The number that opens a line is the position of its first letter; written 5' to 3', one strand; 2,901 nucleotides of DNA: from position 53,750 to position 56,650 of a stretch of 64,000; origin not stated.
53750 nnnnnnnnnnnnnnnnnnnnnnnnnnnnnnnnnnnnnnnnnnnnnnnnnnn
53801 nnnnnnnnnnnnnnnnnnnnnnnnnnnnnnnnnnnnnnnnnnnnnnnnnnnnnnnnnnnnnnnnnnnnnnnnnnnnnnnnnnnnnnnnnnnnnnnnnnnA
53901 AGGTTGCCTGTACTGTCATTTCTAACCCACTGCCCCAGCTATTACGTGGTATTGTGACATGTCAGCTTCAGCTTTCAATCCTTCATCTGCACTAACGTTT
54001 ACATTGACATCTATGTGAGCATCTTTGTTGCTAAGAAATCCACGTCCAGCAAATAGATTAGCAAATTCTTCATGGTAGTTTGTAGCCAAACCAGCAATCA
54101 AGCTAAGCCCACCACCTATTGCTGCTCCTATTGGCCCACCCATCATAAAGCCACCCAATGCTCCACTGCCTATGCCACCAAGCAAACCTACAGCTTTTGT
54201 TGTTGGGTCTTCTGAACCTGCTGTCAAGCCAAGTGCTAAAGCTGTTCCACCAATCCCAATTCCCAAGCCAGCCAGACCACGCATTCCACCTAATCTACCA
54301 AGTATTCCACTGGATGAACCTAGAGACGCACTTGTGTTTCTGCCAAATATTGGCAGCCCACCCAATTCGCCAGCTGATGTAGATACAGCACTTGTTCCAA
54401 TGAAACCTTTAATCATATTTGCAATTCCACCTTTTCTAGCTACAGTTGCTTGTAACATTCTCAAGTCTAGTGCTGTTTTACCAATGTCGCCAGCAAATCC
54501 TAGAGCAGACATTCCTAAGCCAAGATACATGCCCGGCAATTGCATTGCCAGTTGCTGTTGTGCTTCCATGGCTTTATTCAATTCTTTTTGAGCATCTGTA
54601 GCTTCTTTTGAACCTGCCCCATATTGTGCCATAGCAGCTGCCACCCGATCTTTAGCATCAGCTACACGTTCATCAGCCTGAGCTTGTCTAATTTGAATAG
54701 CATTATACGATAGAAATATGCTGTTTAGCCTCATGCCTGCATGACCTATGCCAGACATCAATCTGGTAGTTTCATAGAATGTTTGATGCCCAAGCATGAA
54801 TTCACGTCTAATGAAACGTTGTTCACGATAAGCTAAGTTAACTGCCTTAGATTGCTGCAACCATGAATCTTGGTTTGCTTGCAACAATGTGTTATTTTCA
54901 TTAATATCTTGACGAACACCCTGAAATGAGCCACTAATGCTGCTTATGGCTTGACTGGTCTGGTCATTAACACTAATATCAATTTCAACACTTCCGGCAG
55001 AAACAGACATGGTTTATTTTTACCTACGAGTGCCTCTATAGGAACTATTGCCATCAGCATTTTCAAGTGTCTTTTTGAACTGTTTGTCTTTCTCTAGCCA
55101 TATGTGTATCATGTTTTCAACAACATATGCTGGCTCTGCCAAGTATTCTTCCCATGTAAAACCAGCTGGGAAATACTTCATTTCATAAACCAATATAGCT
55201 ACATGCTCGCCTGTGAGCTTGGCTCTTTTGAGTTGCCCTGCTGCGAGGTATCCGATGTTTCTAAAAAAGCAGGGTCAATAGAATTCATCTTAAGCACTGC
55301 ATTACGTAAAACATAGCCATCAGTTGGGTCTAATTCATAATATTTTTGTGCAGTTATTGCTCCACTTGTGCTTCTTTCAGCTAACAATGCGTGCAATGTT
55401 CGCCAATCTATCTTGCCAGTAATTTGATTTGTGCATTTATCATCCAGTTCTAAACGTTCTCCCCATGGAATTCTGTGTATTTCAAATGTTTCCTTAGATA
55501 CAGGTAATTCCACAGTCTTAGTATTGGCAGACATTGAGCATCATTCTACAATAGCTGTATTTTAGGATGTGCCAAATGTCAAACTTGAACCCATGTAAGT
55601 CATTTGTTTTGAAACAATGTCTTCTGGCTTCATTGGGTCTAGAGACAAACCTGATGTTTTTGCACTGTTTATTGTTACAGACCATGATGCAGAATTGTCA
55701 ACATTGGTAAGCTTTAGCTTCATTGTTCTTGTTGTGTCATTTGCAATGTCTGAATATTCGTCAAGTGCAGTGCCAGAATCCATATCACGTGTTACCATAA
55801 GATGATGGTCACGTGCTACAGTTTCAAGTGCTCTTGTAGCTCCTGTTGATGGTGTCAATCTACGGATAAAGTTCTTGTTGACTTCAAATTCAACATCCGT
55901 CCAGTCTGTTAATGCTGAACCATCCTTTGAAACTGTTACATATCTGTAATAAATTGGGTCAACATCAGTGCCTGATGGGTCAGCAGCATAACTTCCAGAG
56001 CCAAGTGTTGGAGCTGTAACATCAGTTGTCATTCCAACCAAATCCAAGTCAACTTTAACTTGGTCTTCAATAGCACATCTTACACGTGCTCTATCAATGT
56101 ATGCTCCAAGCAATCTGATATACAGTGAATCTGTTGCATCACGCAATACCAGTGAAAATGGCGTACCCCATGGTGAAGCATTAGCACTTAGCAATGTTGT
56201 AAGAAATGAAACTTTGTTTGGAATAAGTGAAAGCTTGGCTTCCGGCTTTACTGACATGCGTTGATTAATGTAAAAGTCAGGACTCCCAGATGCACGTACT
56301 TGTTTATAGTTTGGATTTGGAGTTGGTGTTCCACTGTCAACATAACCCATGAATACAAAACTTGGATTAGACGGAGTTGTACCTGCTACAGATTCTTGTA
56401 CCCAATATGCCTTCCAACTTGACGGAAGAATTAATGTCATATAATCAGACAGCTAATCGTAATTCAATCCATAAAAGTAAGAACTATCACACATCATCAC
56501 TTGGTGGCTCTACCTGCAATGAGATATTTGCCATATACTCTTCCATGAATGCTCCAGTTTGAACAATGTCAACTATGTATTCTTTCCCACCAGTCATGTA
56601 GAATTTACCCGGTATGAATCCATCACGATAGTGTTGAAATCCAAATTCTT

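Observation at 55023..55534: Tail chaperone G/GT-type -1 programmed frameshift upstream of the tape-measure gene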

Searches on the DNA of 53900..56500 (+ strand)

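Call 6: search_dna_similar(query=window:53900-56500:+, collection=phages, mode=distant)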
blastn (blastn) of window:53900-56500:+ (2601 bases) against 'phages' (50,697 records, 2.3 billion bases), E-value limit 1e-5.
No match.

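Call 86: search_rna_families(source=window, start=54900, end=55650, threshold=evalue, max_evalue=1)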
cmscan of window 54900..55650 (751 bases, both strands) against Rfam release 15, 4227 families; matches with E-value up to 1: 0.
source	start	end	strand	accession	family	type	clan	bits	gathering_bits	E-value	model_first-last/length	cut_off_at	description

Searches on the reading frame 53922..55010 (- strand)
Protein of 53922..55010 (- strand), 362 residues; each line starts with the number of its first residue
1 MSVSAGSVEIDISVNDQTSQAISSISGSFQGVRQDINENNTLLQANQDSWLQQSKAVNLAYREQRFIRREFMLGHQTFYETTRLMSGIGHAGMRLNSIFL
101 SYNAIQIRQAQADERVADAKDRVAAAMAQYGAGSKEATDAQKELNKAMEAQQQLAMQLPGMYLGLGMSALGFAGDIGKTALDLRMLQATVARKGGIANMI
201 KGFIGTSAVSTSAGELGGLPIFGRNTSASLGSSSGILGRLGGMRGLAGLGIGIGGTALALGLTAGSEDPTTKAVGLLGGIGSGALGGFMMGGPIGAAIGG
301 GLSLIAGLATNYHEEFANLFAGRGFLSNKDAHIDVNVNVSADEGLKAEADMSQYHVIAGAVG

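Call 4: search_protein_families(library=phrogs, proteins=[window:53922-55010:-], max_evalue=0.01)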
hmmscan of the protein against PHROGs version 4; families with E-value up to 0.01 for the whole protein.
window:53922-55010:- (362 aa): 1 family
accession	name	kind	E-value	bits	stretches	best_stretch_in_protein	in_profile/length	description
phrog_37425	-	unknown function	0.0001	23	1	274-315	6-47/275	-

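Call 5: search_protein_families(library=pfam, proteins=[window:53922-55010:-], max_evalue=0.05)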
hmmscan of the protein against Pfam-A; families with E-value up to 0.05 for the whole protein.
window:53922-55010:- (362 aa): 0 families

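Call 68: search_solved_structures(query=window:53922-55010:-, max_evalue=1)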
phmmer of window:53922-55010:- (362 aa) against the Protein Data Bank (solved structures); distinct sequences matched with E-value up to 1: 1.
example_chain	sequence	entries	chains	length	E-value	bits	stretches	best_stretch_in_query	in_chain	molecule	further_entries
9eoi_A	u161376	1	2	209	0.24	13.9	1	109-165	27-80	Putative lytic enzyme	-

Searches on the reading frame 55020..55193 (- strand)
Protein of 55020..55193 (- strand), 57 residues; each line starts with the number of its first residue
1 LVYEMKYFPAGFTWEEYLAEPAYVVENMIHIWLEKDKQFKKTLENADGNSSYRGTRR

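Call 4: search_protein_families(library=phrogs, proteins=[window:55020-55193:-], max_evalue=0.01)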
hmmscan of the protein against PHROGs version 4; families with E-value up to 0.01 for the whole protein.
window:55020-55193:- (57 aa): 0 families

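Call 5: search_protein_families(library=pfam, proteins=[window:55020-55193:-], max_evalue=0.05)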
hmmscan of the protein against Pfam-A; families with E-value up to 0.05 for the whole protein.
window:55020-55193:- (57 aa): 0 families
